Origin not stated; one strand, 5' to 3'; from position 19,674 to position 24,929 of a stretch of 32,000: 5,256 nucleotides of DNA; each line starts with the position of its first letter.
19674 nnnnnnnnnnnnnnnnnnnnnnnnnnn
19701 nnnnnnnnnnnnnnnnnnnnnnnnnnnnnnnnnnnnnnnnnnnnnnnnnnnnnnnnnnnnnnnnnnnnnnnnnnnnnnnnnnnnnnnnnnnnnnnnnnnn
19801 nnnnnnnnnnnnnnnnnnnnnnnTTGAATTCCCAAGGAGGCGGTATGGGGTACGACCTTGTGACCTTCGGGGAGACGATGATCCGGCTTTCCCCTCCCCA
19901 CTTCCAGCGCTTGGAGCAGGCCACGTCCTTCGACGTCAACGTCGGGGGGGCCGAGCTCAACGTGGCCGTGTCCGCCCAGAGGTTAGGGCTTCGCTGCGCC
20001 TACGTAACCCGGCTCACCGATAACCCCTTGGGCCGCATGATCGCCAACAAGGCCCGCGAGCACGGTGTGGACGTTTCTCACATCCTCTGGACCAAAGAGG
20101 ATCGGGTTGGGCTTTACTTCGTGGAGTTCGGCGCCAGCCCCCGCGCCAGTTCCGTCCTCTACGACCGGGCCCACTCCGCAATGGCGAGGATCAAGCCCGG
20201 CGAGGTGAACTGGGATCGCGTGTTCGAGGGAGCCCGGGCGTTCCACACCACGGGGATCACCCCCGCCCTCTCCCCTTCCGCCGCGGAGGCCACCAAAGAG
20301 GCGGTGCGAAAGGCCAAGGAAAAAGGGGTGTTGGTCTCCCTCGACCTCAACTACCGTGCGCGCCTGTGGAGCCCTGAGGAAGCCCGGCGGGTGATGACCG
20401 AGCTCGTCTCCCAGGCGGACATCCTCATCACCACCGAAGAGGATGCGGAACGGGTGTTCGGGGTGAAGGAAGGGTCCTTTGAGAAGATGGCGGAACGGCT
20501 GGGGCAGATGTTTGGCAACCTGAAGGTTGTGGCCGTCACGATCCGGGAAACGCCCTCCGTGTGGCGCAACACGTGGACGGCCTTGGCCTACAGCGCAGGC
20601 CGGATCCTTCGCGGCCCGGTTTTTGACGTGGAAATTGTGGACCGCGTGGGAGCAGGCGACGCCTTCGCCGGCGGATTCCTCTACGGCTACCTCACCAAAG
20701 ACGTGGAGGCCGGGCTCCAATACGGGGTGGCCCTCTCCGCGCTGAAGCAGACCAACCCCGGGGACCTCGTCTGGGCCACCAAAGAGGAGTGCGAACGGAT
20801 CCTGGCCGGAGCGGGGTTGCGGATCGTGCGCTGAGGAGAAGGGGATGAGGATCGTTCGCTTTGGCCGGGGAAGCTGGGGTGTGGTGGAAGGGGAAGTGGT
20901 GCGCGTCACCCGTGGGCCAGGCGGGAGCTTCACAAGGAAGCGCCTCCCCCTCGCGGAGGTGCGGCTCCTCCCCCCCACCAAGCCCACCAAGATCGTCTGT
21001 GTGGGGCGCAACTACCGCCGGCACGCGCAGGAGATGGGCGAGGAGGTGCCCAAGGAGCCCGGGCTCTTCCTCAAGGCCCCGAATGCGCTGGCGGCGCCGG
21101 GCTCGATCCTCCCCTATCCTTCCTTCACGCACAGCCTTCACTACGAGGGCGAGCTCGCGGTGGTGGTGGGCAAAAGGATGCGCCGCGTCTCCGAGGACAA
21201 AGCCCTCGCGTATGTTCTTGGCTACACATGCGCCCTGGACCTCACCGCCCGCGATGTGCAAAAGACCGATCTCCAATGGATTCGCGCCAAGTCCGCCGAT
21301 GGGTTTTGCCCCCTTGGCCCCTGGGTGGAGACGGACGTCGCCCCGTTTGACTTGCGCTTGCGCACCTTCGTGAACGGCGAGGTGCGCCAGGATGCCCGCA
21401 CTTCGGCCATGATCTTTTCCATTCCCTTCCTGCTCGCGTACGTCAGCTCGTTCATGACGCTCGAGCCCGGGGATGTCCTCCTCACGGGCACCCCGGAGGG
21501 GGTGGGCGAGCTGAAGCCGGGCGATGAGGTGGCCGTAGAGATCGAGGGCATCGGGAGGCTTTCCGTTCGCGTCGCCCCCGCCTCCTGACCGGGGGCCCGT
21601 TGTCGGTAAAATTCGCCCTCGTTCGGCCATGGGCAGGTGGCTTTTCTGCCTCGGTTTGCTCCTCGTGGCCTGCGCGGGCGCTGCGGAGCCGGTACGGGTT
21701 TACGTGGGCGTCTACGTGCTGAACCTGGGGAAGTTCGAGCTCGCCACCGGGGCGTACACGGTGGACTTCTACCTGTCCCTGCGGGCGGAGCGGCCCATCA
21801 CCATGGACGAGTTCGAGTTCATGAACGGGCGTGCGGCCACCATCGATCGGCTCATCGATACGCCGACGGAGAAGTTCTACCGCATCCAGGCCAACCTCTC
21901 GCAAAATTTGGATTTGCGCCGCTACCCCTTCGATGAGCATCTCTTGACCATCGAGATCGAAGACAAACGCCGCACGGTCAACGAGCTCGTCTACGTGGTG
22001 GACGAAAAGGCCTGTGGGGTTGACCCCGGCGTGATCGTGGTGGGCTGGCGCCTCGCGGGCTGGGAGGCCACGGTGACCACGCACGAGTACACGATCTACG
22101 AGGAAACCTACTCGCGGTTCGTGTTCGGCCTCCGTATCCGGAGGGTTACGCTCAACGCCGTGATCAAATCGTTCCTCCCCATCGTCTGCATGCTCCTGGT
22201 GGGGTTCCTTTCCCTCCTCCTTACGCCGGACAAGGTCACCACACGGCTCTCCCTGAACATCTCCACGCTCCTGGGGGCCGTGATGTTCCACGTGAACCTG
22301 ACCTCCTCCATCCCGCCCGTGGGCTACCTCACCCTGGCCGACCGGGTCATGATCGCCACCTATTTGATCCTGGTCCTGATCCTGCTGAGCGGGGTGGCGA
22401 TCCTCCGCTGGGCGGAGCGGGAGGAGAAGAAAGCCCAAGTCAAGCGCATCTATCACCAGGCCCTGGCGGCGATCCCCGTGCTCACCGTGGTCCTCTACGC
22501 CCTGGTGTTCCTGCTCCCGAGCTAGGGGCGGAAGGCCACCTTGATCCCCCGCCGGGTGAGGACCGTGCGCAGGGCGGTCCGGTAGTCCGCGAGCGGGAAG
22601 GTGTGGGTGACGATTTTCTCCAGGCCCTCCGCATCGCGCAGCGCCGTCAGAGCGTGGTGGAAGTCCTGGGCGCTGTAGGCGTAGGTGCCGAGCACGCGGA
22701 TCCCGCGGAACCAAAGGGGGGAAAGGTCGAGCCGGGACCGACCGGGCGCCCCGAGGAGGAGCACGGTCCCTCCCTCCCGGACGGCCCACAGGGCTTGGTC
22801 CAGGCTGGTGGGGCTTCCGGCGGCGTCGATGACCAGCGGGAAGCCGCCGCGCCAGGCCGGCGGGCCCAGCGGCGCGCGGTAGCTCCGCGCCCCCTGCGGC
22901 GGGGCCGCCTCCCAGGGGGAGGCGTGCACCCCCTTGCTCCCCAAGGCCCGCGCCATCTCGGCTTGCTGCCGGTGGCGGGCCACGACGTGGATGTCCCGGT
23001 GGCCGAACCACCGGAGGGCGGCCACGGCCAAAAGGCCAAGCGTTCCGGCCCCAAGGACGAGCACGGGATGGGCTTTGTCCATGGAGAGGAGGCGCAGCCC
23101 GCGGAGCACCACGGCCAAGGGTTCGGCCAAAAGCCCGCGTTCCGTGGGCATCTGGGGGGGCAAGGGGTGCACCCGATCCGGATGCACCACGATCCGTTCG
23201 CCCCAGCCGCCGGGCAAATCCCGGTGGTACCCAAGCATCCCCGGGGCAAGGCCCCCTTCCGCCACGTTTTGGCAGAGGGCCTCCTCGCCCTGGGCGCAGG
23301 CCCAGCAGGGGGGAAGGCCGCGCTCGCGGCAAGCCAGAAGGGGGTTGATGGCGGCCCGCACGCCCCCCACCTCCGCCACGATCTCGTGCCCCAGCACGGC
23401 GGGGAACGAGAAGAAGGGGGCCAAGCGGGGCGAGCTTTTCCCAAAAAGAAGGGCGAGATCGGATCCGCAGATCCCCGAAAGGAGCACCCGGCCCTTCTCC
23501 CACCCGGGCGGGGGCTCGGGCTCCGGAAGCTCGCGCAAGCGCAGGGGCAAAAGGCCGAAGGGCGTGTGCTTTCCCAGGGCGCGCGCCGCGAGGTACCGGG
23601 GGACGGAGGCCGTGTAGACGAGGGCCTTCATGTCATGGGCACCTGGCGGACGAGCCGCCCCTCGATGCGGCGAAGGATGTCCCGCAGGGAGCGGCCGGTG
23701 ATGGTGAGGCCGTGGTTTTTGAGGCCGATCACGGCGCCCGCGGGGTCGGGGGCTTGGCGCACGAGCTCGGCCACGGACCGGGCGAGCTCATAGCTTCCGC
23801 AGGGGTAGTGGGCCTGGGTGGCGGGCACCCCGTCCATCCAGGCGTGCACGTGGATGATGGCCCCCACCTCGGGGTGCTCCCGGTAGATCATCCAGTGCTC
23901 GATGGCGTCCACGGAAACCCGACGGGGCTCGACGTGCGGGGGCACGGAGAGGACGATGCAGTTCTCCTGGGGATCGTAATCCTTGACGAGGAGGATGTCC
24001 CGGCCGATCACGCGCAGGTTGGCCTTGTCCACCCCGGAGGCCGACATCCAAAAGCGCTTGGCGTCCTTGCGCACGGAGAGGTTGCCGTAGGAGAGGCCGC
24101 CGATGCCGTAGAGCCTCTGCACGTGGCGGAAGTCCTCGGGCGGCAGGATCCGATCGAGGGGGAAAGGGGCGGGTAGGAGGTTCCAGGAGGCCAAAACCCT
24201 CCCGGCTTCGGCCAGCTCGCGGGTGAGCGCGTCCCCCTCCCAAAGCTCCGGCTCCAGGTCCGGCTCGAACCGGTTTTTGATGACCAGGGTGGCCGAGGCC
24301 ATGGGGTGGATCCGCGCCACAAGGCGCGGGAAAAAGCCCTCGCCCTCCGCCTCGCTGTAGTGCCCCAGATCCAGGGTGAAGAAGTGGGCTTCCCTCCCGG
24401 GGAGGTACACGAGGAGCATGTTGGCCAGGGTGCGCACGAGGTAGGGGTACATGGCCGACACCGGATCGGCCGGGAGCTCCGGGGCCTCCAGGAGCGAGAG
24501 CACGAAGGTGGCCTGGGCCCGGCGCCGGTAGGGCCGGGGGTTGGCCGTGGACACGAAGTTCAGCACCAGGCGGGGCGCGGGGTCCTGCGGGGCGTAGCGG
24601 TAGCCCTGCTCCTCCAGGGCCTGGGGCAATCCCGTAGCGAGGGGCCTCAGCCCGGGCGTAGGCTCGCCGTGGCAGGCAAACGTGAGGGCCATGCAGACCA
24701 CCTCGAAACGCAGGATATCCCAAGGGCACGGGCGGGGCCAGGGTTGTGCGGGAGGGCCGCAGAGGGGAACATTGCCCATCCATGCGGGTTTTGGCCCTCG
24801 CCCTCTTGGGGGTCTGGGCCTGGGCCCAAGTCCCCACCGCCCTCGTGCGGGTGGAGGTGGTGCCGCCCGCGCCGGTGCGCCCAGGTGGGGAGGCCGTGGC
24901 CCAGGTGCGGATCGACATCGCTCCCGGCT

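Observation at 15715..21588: Redox-only route into KDG/KDPG: four dehydrogenases plus kdgK, eda and FAH, but no lyase, glycosidase, isomerase or dehydratase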

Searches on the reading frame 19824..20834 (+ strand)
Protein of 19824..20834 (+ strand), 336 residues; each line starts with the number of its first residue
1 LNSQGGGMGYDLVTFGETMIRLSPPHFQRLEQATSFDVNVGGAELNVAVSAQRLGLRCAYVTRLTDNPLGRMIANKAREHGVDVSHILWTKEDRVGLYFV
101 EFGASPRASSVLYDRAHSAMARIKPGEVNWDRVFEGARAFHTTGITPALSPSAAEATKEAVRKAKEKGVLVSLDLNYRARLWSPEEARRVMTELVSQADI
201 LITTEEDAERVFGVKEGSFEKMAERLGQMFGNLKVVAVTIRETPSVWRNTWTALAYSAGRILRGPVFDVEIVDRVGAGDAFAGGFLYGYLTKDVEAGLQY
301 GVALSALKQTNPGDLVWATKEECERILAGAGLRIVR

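Call 3: search_protein_families(library=pfam, proteins=[window:19824-20834:+])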
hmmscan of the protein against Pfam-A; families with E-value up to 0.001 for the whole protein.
window:19824-20834:+ (336 aa): 1 family
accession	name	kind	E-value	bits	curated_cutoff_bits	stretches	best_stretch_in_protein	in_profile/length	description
PF00294.29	PfkB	-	5e-46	157.9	25.8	1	12-313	4-294/302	pfkB family carbohydrate kinase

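Call 4: search_protein_families(library=ncbifam, proteins=[window:19824-20834:+])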
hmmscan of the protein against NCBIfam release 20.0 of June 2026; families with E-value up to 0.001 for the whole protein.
window:19824-20834:+ (336 aa): 17 families
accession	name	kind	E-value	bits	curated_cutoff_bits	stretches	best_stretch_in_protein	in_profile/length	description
NF041633.1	trifunc_aldol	exception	2e-113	379.8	700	1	11-331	243-574/580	KHG/KDPG aldolase/sugar kinase fusion protein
NF041332.1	KDG_KDGal_kin_Halo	equivalog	2.3e-96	323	440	1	11-329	3-312/320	bifunctional 2-dehydro-3-deoxygluconokinase/2-dehydro-3-deoxygalactonokinase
NF040938.1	KDG_KDGal_kin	equivalog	6.8e-53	179.7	400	1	12-325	1-301/305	bifunctional 2-dehydro-3-deoxygluconokinase/2-dehydro-3-deoxygalactonokinase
TIGR04382.1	myo_inos_iolC_N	equivalog_domain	2.1e-47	161.9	300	1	10-308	2-289/309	5-dehydro-2-deoxygluconokinase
NF006957.1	PRK09434.1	equivalog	1.7e-22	80.3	450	1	40-291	26-262/302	fructokinase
NF049991.1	TagKinase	equivalog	1.8e-22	79.6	420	1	52-316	52-303/321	tagatose kinase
NF047869.1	myo_kin_aldol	exception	2.3e-21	75.8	600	1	11-300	8-303/586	bifunctional 5-dehydro-2-deoxygluconokinase/5-dehydro-2-deoxyphosphogluconate aldolase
NF052444.1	DhDoxglucKinKdgK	equivalog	3.9e-19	69.2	400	1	15-291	6-271/303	2-dehydro-3-deoxygluconokinase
NF053626.1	RibKinHalex1628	equivalog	1.5e-16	60.7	330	1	40-328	37-292/293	ATP-dependent ribose-1-phosphate kinase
NF007321.0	PRK09813.1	equivalog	2.3e-16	60.1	247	1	41-306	24-252/261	fructoselysine 6-kinase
TIGR02152.1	D_ribokin_bact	equivalog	2.1e-15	56.9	299.65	1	32-313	26-285/298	ribokinase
NF008353.0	PRK11142.1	equivalog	2.5e-14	53.5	341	1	33-313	31-288/307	ribokinase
NF041134.1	R1P_kin_Thcocales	equivalog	5e-11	42.6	500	1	24-304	20-258/291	ADP-dependent ribose-1-phosphate kinase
TIGR03168.1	1-PFK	subfamily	3.6e-08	32.7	216.4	1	254-314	226-287/305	hexose kinase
NF041320.1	pfkB_Halo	equivalog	1.7e-07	30.9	400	1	255-312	222-280/302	1-phosphofructokinase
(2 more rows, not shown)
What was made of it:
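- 19824..20834 (+): 2-keto-3-deoxygluconate kinase (KdgK, PfkB family). The KDG/KDGal kinase models score 323 and 380 bits, below their cut-offs (call 4).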

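Call 38: search_solved_structures(query=window:19824-20834:+, max_evalue=1e-20, show_alignments=1)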
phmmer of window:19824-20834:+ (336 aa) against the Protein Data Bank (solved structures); distinct sequences matched with E-value up to 1e-20: 10.
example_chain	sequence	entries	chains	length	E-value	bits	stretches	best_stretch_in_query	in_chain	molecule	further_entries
2afb_A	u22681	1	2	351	6.2e-79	268.8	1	12-330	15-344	2-keto-3-deoxygluconate kinase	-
1v19_A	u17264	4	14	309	1.2e-45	159.3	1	11-320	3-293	2-KETO-3-DEOXYGLUCONATE KINASE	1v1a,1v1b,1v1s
4gm6_A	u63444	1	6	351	2.7e-45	158.2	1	10-315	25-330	PfkB family carbohydrate kinase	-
2v78_A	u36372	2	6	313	2.8e-34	122.1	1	11-327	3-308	FRUCTOKINASE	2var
2qcv_A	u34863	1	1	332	2e-30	109.4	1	10-308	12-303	Putative 5-dehydro-2-deoxygluconokinase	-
4du5_A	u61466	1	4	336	4.6e-27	98.3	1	9-290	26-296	PfkB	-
1wye_A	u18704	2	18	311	8.1e-27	97.5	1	12-314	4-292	2-keto-3-deoxygluconate kinase | hypothetical fructokinase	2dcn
3ktn_A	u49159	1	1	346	8.2e-24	87.7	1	11-335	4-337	Carbohydrate kinase, pfkB family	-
3ewm_A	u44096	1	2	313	8.3e-21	77.8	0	13-208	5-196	Uncharacterized sugar kinase PH1459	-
3gbu_A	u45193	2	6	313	8.5e-21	77.7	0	13-291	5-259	Uncharacterized sugar kinase PH1459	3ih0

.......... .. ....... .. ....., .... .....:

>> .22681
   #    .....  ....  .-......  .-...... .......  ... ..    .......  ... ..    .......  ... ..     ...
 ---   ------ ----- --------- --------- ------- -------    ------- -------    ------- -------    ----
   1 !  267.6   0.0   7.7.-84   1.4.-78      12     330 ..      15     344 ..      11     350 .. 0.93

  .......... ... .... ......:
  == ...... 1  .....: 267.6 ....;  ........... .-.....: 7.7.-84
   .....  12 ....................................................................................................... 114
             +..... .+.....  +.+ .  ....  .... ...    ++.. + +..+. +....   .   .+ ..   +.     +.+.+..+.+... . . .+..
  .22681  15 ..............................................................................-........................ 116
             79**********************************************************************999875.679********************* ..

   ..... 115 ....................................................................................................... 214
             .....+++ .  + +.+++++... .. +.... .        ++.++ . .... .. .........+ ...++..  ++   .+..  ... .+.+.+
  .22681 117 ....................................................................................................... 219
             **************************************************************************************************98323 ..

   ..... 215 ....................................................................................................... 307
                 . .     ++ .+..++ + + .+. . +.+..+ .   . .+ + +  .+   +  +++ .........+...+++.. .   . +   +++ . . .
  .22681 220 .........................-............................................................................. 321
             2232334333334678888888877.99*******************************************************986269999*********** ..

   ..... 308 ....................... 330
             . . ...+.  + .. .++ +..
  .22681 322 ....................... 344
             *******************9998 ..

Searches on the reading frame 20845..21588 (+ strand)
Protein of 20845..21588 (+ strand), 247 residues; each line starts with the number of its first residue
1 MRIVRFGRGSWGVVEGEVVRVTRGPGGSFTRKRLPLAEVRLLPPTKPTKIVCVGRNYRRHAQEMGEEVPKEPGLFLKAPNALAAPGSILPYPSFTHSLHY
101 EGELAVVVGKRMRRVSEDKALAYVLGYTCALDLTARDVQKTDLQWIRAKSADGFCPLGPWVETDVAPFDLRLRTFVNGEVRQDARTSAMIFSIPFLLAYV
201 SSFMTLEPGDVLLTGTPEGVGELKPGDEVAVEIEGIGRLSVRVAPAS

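Call 5: search_protein_families(library=pfam, proteins=[window:20845-21588:+])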
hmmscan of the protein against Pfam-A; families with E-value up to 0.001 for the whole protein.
window:20845-21588:+ (247 aa): 2 families
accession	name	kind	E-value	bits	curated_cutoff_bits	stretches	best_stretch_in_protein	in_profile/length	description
PF01557.24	FAA_hydrolase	-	2.8e-72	243.3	23.9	1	49-243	1-213/214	Fumarylacetoacetate (FAA) hydrolase C-terminal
PF10370.14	Rv2993c-like_N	-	5e-10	40.5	21.3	1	1-44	1-50/50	Rv2993c-like, N-terminal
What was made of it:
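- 20845..21588 (+): FAH-family protein, probably co-transcribed with kdgK (10-nt gap). It is probably not part of the conserved pathway. PF01557 and PF10370 (call 5).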

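Call 8: search_solved_structures(query=window:20845-21588:+, max_evalue=1e-10)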
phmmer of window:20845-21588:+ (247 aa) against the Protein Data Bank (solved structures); distinct sequences matched with E-value up to 1e-10: 24.
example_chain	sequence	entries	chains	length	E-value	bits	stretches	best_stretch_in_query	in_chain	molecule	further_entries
2dfu_A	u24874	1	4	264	2.6e-101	341.4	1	1-245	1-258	probable 2-hydroxyhepta-2,4-diene-1,7-dioate isomerase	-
1gtt_A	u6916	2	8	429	2.3e-76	259.7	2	49-244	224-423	4-HYDROXYPHENYLACETATE DEGRADATION BIFUNCTIONAL ISOMERASE/DECARBOXYLASE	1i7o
4pfz_A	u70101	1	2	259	6.1e-67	228.8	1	27-241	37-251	5-carboxymethyl-2-hydroxymuconate delta-isomerase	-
3rr6_A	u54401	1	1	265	2.9e-66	226.6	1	23-243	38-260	Putative uncharacterized protein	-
3qdf_A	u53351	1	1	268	1.6e-65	224.2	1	28-241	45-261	2-hydroxyhepta-2,4-diene-1,7-dioate isomerase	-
1wzo_A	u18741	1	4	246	1.5e-55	191.5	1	39-240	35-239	HpcE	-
6fog_A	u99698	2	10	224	5.7e-53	183.1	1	49-243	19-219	Acylpyruvase FAHD1, mitochondrial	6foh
1saw_A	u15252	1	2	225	5.8e-53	183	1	49-243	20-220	hypothetical protein FLJ36880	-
6sbi_A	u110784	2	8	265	1.6e-51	178.3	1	49-242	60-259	Acylpyruvase FAHD1, mitochondrial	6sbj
4dbf_A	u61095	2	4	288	2.3e-50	174.6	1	27-243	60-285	2-HYDROXYHEPTA-2,4-DIENE-1,7-DIOATE ISOMERASE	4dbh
8sky_A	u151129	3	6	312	4.2e-48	167.1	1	33-243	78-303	Fumarylacetoacetate hydrolase family protein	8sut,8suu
6iym_A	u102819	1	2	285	1.8e-46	161.8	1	38-243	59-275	5-oxopent-3-ene-1,2,5-tricarboxylate decarboxylase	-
1nr9_A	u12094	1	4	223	5.7e-45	156.9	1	48-239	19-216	Protein YCGM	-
6jvv_A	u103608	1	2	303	2.4e-41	145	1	32-244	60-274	maleylpyruvate hydrolase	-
6jvw_A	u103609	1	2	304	2.5e-41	144.9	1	32-244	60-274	maleylpyruvate hydrolase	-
8gsr_A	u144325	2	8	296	4.8e-41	144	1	37-231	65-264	L-2,4-diketo-3-deoxyrhamnonate hydrolase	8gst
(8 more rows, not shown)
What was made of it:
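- Characterised FAH diketo-acid hydrolases are detectable homologues (8gsr, 144 bits, call 8).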

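Call 53: search_protein_families(library=ncbifam, proteins=[window:20845-21588:+], max_evalue=0.00001)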
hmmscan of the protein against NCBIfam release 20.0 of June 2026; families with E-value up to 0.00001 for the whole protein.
window:20845-21588:+ (247 aa): 6 families
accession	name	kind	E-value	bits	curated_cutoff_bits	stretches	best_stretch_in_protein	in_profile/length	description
TIGR02303.1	HpaG-C-term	equivalog_domain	1.4e-66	224.5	276.4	1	32-242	27-241/245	4-hydroxyphenylacetate degradation bifunctional isomerase/decarboxylase, C-terminal subunit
NF011750.0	PRK15203.1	equivalog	1.1e-56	192.5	811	1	48-243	223-422/429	4-hydroxyphenylacetate degradation bifunctional isomerase/decarboxylase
NF009399.0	PRK12764.1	equivalog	8.3e-50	170.2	444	1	45-236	19-212/501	fumarylacetoacetate hydrolase family protein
NF007967.0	PRK10691.1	equivalog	1e-47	162.3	201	1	48-236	17-212/219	fumarylacetoacetate hydrolase family protein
NF053535.1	DhyDRhmHlse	equivalog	9.2e-46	156.4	500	1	42-237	65-272/284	2,4-didehydro-3-deoxy-L-rhamnonate hydrolase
TIGR02305.1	HpaG-N-term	equivalog_domain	4.9e-37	127.4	228.65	1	66-241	27-203/205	4-hydroxyphenylacetate degradation bifunctional isomerase/decarboxylase, N-terminal subunit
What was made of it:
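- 20845..21588 (+): The HpaG C-terminal model scores 224 bits against 276, and the diketo-rhamnonate hydrolase model 156 against 500 (call 53).
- It scores 156 bits against a cut-off of 500 on the diketo-rhamnonate hydrolase model, and far better on HpaG/HpcE-type proteins and on PDB 2dfu (calls 8, 53).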

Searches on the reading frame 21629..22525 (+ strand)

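Call 5: search_protein_families(library=pfam, proteins=[window:21629-22525:+])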
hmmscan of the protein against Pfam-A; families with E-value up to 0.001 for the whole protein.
window:21629-22525:+ (298 aa): 1 family
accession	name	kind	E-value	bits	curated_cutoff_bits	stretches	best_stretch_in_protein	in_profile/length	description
PF02932.22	Neur_chan_memb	-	1.1e-05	26.3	28.1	1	184-278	4-99/233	Neurotransmitter-gated ion-channel transmembrane region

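Call 53: search_protein_families(library=ncbifam, proteins=[window:21629-22525:+], max_evalue=0.00001)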
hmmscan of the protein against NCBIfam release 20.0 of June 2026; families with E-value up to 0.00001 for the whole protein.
window:21629-22525:+ (298 aa): 2 families
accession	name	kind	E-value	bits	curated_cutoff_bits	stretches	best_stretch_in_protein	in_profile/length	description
TIGR00860.1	LIC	subfamily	1.1e-20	73.8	280.2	1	84-272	151-341/462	cation transporter family protein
NF033918.0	LGIC_1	subfamily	5.3e-13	49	500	1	89-284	101-304/305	ligand-gated ion channel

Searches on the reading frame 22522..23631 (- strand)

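Call 5: search_protein_families(library=pfam, proteins=[window:22522-23631:-])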
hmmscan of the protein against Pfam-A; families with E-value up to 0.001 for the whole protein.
window:22522-23631:- (369 aa): 4 families
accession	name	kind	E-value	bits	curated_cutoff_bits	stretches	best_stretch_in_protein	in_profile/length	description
PF00107.32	ADH_zinc_N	-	1.7e-15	57.6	31.8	1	198-330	2-126/129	Zinc-binding dehydrogenase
PF16912.11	Glu_dehyd_C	-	7.5e-12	45.6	34.9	1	165-356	3-200/211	Glucose dehydrogenase C-terminus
PF08240.17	ADH_N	-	1.9e-09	38.1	23.5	1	48-158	8-103/104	Alcohol dehydrogenase GroES-like domain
PF13602.12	ADH_zinc_N_2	-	2.3e-05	25.8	27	1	261-359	21-125/134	Zinc-binding dehydrogenase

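Call 53: search_protein_families(library=ncbifam, proteins=[window:22522-23631:-], max_evalue=0.00001)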
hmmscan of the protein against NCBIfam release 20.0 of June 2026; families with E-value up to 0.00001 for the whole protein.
window:22522-23631:- (369 aa): 14 families
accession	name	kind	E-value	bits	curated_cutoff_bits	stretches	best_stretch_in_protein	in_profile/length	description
NF003808.0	PRK05396.1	equivalog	3.8e-23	81.9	380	1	31-366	14-337/341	L-threonine 3-dehydrogenase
NF007489.0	PRK10083.1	equivalog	6e-20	71.5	376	1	30-346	12-312/339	Zn-dependent oxidoreductase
NF007642.0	PRK10309.1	equivalog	1.8e-19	70.2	550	1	48-238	31-212/347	galactitol-1-phosphate 5-dehydrogenase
TIGR00692.1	tdh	equivalog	3.6e-19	69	458.35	1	35-365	16-336/340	L-threonine 3-dehydrogenase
TIGR03366.1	HpnZ_proposed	hypoth_equivalog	1e-18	67.6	328.1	1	48-349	11-314/315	putative phosphonate catabolism associated alcohol dehydrogenase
NF041097.1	keto_inos_dh_IolM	equivalog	5.6e-18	64.8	450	1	31-361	41-381/389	scyllo-inosose 3-dehydrogenase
NF007375.0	PRK09880.1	equivalog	6.6e-18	64.6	469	1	50-356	35-329/344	L-idonate 5-dehydrogenase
NF041172.1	AcrlCoa_red_Thmprot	equivalog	1.6e-16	60.1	500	1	31-359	14-323/334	acryloyl-CoA reductase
NF010344.0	PRK13771.1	subfamily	1.1e-15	57.5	349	1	30-223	13-200/334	putative alcohol dehydrogenase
TIGR01202.1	bchC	equivalog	1e-11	44.6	291.25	1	129-358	87-297/308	chlorophyll synthesis pathway protein BchC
NF047908.1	AldhRedAhr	equivalog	1.4e-10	40.6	470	1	52-238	38-217/335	NADPH-dependent aldehyde reductase Ahr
TIGR02823.1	oxido_YhdH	subfamily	9.8e-08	31.2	297.25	1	140-319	94-269/324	acrylyl-CoA reductase family protein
TIGR03451.1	mycoS_dep_FDH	equivalog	1e-07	31.1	512.9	1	31-303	15-286/358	S-(hydroxymethyl)mycothiol dehydrogenase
NF006940.0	PRK09422.1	equivalog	2.2e-06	26.9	344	1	105-346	88-311/338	alcohol dehydrogenase AdhP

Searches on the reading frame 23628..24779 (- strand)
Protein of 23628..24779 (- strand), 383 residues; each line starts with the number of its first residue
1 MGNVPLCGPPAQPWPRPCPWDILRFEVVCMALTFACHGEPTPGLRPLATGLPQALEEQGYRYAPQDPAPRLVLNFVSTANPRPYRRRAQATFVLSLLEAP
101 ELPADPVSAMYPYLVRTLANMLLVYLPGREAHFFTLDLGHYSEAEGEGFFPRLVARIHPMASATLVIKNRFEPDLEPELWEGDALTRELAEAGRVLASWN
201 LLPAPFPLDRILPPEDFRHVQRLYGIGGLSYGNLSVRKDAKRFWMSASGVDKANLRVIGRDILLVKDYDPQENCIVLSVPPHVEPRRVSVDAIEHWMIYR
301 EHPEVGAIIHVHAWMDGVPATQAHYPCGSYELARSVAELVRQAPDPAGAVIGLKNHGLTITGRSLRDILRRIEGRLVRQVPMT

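Call 5: search_protein_families(library=pfam, proteins=[window:23628-24779:-])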
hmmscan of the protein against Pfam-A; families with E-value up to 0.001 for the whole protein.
window:23628-24779:- (383 aa): 1 family
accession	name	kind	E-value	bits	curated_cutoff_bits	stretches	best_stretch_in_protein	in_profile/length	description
PF00596.27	Aldolase_II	-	5.5e-16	59.4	22.2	1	224-313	13-92/183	Class II Aldolase and Adducin N-terminal domain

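Call 53: search_protein_families(library=ncbifam, proteins=[window:23628-24779:-], max_evalue=0.00001)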
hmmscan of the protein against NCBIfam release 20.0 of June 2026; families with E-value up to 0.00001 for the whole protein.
window:23628-24779:- (383 aa): 3 families
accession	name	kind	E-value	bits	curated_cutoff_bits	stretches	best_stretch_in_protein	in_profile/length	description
TIGR03328.1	salvage_mtnB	equivalog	5.2e-12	45.7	137.05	1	232-314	19-90/194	methylthioribulose 1-phosphate dehydratase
NF006672.0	PRK09220.1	equivalog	1.1e-11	44.5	226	1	231-318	32-107/209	methylthioribulose 1-phosphate dehydratase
NF006208.0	PRK08333.1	equivalog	2.3e-06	27.4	267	0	324-373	127-171/189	aldolase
